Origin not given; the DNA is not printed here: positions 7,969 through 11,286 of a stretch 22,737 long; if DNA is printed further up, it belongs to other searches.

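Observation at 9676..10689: Class-3-type intein with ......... endonuclease splitting the terminase P-loop, with Asp as first residue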

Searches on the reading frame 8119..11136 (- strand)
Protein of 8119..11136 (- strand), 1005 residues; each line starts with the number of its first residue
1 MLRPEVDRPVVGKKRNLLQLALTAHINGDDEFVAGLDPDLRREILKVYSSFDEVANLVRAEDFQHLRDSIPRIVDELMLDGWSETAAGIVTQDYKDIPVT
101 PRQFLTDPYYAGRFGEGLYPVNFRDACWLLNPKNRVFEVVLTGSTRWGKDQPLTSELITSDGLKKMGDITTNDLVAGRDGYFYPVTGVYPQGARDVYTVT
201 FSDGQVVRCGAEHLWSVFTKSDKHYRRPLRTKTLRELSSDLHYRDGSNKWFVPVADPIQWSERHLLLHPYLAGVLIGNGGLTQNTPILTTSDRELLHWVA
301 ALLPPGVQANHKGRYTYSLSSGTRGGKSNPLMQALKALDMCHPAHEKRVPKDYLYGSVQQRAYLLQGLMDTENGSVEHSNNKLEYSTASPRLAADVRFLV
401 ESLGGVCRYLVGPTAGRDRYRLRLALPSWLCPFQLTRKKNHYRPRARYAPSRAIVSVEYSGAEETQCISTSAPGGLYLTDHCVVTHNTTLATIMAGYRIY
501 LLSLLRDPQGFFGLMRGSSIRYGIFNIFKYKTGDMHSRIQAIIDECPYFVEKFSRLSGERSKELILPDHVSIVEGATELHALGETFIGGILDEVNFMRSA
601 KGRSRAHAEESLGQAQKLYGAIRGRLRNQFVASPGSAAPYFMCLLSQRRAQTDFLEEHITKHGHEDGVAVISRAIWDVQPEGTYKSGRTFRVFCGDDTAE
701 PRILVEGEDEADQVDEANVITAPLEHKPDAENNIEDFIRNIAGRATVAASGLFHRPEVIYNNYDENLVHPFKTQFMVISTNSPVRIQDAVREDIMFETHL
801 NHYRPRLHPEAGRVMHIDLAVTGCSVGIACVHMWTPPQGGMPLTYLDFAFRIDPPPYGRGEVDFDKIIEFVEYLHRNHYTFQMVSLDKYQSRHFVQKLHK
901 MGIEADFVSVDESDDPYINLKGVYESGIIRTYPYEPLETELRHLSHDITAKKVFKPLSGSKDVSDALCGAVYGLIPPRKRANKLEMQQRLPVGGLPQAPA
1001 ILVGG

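Call 3: search_protein_families(library=pfam, proteins=[window:8119-11136:-], max_evalue=1)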
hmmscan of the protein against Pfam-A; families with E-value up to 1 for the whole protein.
window:8119-11136:- (1005 aa): 3 families
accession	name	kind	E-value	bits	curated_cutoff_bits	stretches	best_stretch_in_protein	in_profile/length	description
PF14528.11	LAGLIDADG_3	-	8.1e-06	26.4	22.5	1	360-405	2-48/82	LAGLIDADG-like domain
PF14377.11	UBM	-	0.2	11.6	23.3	1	31-45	12-26/35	Ubiquitin binding region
PF18489.6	Alpha_Helical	-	0.22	12.1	32.4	1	38-86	43-91/127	Alpha helical domain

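Call 4: search_protein_families(library=phrogs, proteins=[window:8119-11136:-], max_evalue=0.01)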
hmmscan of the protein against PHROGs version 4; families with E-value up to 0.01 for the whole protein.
window:8119-11136:- (1005 aa): 6 families
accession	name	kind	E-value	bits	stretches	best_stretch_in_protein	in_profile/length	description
phrog_19299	-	head and packaging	6e-25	88.8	1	138-406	20-297/702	terminase large subunit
phrog_50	-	DNA, RNA and nucleotide metabolism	1.3e-18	68.3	1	139-276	77-211/570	DnaC-like helicase loader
phrog_15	-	head and packaging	1.6e-16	60.9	1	135-378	64-311/1330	terminase large subunit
phrog_36964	-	head and packaging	1.1e-15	57.7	1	139-404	82-337/890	terminase large subunit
phrog_510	-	DNA, RNA and nucleotide metabolism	1.8e-15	57.7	1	152-378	407-629/667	DNA primase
phrog_30356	-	DNA, RNA and nucleotide metabolism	0.00029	20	1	336-408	561-633/823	helicase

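Call 9: search_dna_similar(query=window:8119-11136:-, collection=phages, mode=protein, max_rows=40)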
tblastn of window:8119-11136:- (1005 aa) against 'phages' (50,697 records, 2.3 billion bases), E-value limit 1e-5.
Records with a match: 1137; places in all: 1186; records where one place covers at least 80% of the query: 4.
Best place of each record, by identity: <60% 1137.
By first word of the organism name: Mycobacterium 294; Salmonella 178; Streptomyces 128; Gordonia 112; Vibrio 98; Stx2a-converting 49; Pseudomonas 35; Escherichia 30; Klebsiella 26; Aeromonas 20; and 54 more.
By host as written in the record: Mycobacterium smegmatis mc2 155 226; - 125; Gordonia terrae 3612 92; Streptomyces griseus ATCC 10137 52; Salmonella enterica 41; Mycobacterium smegmatis mc#155 34; Streptomyces lividans JI 1326 29; Salmonella enterica subsp. enterica serovar Enteritidis 28; and 217 more.
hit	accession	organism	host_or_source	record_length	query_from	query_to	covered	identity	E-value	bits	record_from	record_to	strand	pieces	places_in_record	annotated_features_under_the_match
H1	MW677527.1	Rhodobacter phage RcTiptonus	Rhodobacter capsulatus YW1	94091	8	978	97%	27.7%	1e-69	260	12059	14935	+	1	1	25: terminase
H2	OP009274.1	Rhodobacter phage RcKickapoo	Rhodobacter capsulatus YW1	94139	8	978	97%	27.6%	3e-70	263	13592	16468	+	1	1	terminase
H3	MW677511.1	Rhodobacter phage RcDurkin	Rhodobacter capsulatus YW1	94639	8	978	97%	27.6%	3e-70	263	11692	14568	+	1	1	25: terminase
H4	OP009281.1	Rhodobacter phage RcMenchie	Rhodobacter capsulatus YW1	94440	103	978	87%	28.6%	7e-70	261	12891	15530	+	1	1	terminase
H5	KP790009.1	Gordonia phage Gmala1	Gordonia sp.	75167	114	891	77%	24.9%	2e-43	178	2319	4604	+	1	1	TerL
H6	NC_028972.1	Gordonia phage Gmala1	Gordonia sp.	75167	114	891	77%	24.9%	2e-43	178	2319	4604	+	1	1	DarB-like antirestriction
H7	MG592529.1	Vibrio phage 1.161.O._10N.261.48.C5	Vibrio lentus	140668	129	621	49%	31.8%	3e-45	184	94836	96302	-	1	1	hedgehog/hint domain protein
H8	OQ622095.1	Vibrio phage 13VO501A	Vibrio owensii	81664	485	983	50%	31.3%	6e-54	212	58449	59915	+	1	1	hypothetical protein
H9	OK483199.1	Vibrio phage vB_ValS_VA-RY-4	Vibrio alginolyticus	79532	485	983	50%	31.3%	7e-54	212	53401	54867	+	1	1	terminase large subunit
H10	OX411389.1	Vibrio phage vB_VpaS_sm030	-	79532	485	983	50%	31.3%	7e-54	212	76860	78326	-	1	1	terminase large subunit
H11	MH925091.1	Vibrio phage ValSw4_1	Vibrio alginolyticus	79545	485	983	50%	31.3%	7e-54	212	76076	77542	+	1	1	hypothetical protein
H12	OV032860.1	Vibrio phage vB_VpaS_sm030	-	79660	485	983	50%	31.3%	7e-54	212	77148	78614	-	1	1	terminase large subunit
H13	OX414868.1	Vibrio phage vB_VpaS_sm030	-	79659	485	983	50%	31.3%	7e-54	212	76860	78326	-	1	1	terminase large subunit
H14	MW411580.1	Vibrio phage vB_VpaS_VP-RY-9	Vibrio parahaemolyticus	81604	485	983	50%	31.3%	7e-54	212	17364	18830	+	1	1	terminase large subunit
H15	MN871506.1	Vibrio phage VspDsh_2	V.alginolyticus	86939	485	983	50%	31.3%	7e-54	212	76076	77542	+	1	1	record has no annotation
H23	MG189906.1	Stenotrophomonas phage vB_SmaS_DLP_5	Stenotrophomonas maltophilia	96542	485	1001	51%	29.0%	4e-49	197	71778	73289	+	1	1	terminase large subunit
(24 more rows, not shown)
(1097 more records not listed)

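Call 10: get_annotated_region(hit=H1, flank=1500)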
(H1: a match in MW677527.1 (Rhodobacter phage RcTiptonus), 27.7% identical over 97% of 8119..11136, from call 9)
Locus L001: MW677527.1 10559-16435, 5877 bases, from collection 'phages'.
description: Rhodobacter phage RcTiptonus, complete genome.
organism: Rhodobacter phage RcTiptonus (NCBI taxid 2835982)
taxonomy: Viruses; Duplodnaviria; Heunggongvirae; Uroviricota; Caudoviricetes
host: Rhodobacter capsulatus YW1; source: water; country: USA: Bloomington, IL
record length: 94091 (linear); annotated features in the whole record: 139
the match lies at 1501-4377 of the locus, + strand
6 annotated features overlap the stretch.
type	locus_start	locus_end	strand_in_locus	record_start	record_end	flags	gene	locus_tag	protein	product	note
CDS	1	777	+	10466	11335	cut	23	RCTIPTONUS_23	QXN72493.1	ParB-like nuclease domain protein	ParB-like nuclease domain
CDS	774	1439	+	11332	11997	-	24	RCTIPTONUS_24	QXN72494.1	hypothetical protein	-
CDS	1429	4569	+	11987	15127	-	25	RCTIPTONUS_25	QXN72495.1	terminase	-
CDS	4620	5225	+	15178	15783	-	26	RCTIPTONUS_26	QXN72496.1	hypothetical protein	-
CDS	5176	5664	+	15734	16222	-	27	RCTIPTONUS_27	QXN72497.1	hypothetical protein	-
CDS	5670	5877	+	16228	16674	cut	28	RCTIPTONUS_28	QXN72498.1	hypothetical protein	-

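Call 11: get_annotated_region(hit=H9, flank=2500)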
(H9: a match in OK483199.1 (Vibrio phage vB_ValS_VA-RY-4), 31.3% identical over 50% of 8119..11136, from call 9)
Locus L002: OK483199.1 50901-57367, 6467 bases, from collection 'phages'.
description: Vibrio phage vB_ValS_VA-RY-4, complete genome.
organism: Vibrio phage vB_ValS_VA-RY-4 (NCBI taxid 2894732)
taxonomy: Viruses; Duplodnaviria; Heunggongvirae; Uroviricota; Caudoviricetes
host: Vibrio alginolyticus; source: sewage of seafood market; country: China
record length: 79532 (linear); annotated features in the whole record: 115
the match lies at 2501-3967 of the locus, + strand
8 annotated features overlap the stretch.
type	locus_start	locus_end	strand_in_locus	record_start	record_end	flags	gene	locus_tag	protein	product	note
CDS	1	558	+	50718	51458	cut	-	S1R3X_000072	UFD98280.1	hypothetical protein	hypothetical protein ValSw41_108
CDS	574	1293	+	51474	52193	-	-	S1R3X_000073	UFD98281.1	hypothetical protein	hypothetical protein ValSw41_109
CDS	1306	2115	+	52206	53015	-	-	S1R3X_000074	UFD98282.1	coil containing protein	-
CDS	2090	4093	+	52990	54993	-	-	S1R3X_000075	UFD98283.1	terminase large subunit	-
CDS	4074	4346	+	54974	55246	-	-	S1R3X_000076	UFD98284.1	hypothetical protein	hypothetical protein ValSw41_112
CDS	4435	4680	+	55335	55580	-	-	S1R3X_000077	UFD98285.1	hypothetical protein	hypothetical protein ValSw41_113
CDS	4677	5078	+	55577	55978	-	-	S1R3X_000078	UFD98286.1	hypothetical protein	-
CDS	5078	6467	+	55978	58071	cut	-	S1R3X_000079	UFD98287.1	pyruvate phosphate dikinase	-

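Call 12: get_annotated_region(hit=H23, flank=2500)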
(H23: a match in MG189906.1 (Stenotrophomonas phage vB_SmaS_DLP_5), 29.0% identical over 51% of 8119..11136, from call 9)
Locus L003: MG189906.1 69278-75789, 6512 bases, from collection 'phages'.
description: Stenotrophomonas phage vB_SmaS_DLP_5, complete genome.
organism: Stenotrophomonas phage vB_SmaS_DLP_5 (NCBI taxid 2044561)
taxonomy: Viruses; Duplodnaviria; Heunggongvirae; Uroviricota; Caudoviricetes; Delepquintavirus; Delepquintavirus DLP5
host: Stenotrophomonas maltophilia; source: -; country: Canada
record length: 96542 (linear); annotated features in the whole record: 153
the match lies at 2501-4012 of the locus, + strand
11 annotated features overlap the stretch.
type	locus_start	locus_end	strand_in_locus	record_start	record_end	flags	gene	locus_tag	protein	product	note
CDS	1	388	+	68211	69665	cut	-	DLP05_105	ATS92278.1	n-acetyl-alpha-d-glucosaminyl l-malate synthase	-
CDS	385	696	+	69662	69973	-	-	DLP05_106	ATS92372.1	hypothetical protein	one transmembrane domain predicted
CDS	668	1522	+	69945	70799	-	-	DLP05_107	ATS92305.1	ParBc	-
CDS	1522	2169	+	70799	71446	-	-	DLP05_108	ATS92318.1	hypothetical protein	-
CDS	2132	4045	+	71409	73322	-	-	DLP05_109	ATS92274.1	terminase large subunit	terL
CDS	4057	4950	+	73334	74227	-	-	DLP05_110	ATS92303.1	hypothetical protein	-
CDS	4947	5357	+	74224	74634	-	-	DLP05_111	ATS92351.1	DUF3310 containing protein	-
CDS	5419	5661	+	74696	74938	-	-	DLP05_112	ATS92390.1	hypothetical protein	-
CDS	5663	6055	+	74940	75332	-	-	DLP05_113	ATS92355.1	hypothetical protein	-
CDS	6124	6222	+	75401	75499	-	-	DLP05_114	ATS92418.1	hypothetical protein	one transmembrane domain predicted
CDS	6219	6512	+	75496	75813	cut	-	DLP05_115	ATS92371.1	hypothetical protein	-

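Call 42: find_encoding_contigs(protein=window:8122-11136:-, flank=3000, max_places=4)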
Protein window:8122-11136:- (1005 aa): no gene with exactly this product is on record in the collection.

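Call 58: search_protein_families(library=ncbifam, proteins=[window:8122-11136:-], max_evalue=1)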
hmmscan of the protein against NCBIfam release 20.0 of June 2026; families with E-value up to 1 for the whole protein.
window:8122-11136:- (1005 aa): 3 families
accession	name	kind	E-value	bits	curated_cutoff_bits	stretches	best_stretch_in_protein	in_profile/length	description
NF005852.0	PRK07773.1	equivalog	5.3e-06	25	780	1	185-424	442-681/886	replicative DNA helicase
NF045703.1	rSAM_Tes_intein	exception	0.0038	15.1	1700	1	337-408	439-511/1040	tetraether lipid synthase Tes, intein-containing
NF038098.1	GyrA_w_intein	exception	0.066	11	1850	1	340-408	315-385/1232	intein-containing DNA gyrase subunit A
